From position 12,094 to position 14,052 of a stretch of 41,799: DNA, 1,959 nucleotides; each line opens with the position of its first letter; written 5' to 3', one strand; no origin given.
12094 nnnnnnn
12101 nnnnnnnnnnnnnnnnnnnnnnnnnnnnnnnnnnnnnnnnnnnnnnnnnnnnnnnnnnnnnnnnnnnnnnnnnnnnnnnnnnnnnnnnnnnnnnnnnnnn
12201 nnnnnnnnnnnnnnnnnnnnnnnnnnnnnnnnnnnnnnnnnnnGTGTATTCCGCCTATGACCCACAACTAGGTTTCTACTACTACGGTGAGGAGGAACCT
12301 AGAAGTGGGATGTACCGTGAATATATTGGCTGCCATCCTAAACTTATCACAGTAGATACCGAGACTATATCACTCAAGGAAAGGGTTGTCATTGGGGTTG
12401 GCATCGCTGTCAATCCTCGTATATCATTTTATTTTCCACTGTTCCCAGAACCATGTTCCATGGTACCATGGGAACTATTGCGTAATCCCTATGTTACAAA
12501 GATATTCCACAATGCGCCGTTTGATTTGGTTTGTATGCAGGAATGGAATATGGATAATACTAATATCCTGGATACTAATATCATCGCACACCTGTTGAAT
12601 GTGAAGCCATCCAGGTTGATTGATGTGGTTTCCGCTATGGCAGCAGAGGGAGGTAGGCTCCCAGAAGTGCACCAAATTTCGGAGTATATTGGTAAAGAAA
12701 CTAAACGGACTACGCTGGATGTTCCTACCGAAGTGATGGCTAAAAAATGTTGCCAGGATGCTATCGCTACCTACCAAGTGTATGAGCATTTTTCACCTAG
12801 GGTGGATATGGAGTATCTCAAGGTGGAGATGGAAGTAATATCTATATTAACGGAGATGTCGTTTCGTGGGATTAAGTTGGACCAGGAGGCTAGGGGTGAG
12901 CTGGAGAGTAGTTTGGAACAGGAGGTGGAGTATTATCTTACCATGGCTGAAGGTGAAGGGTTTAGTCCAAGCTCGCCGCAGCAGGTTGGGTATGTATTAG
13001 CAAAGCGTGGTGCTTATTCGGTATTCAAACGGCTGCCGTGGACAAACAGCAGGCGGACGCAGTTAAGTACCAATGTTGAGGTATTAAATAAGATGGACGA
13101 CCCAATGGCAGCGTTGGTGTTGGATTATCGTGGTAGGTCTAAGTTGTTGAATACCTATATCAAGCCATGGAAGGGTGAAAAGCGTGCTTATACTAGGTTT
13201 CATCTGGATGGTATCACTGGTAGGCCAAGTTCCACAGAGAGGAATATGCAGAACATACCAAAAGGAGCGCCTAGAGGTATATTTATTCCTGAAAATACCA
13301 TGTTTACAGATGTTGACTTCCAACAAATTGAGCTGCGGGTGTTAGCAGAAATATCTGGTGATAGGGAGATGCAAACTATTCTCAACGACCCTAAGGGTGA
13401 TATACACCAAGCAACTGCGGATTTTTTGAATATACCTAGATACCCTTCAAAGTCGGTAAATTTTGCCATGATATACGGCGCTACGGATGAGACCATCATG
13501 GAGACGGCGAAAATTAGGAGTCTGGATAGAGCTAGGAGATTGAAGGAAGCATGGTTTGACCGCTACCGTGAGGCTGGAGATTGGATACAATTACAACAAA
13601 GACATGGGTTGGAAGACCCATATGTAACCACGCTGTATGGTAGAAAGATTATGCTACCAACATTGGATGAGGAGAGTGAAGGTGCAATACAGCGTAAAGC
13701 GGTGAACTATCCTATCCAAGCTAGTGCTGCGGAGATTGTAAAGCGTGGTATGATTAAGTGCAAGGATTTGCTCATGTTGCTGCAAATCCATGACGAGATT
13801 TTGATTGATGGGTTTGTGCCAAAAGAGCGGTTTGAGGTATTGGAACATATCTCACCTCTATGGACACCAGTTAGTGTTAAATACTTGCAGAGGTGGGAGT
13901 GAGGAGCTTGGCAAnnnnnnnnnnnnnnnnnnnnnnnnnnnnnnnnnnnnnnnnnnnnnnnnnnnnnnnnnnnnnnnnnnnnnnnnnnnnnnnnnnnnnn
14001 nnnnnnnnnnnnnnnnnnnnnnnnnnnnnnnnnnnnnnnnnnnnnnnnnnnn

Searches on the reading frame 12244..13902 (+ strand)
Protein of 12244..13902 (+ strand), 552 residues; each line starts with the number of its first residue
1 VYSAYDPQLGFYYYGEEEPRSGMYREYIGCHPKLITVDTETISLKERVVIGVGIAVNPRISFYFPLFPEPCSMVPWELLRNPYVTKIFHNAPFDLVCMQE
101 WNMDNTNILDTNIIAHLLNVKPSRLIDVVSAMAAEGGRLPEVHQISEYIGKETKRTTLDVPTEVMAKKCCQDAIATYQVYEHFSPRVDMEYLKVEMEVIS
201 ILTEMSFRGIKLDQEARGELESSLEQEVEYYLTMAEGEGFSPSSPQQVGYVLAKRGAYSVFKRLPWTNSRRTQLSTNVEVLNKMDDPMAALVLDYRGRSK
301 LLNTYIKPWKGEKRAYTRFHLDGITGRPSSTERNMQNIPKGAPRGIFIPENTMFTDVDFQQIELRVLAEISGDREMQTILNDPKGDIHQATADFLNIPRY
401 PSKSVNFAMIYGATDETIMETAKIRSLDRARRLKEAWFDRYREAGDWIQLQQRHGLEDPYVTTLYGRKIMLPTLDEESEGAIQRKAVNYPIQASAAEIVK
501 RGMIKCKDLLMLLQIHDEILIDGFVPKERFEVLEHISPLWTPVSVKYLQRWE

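Call 11: search_protein_families(library=phrogs, proteins=[window:12244-13902:+], max_evalue=0.001)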
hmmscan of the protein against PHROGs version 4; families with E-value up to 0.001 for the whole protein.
window:12244-13902:+ (552 aa): 6 families
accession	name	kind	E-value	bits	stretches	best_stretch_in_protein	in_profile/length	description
phrog_17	-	DNA, RNA and nucleotide metabolism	3e-82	278.3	1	28-522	666-1191/1445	DNA polymerase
phrog_15971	-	DNA, RNA and nucleotide metabolism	6.9e-20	72.5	1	189-522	1-332/376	DNA polymerase I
phrog_2573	-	DNA, RNA and nucleotide metabolism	2.5e-17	64.1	1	352-522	17-228/336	DNA polymerase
phrog_12241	-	DNA, RNA and nucleotide metabolism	1.9e-10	41.3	1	87-339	199-494/502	DNA polymerase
phrog_5995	-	DNA, RNA and nucleotide metabolism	5.4e-09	37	1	407-522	2-127/236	DNA polymerase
phrog_10285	-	DNA, RNA and nucleotide metabolism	3.6e-07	30.5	0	343-393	45-95/321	DNA polymerase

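Call 12: search_protein_families(library=pfam, proteins=[window:12244-13902:+], max_evalue=0.001)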
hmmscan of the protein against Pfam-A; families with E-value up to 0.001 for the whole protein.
window:12244-13902:+ (552 aa): 2 families
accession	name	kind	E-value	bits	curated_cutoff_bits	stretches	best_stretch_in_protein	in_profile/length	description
PF00476.26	DNA_pol_A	-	2.3e-59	201.7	34.3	1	216-530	7-346/381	DNA polymerase family A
PF01612.26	DNA_pol_A_exo1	-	2.9e-08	34.1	23.6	1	35-187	23-172/173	3'-5' exonuclease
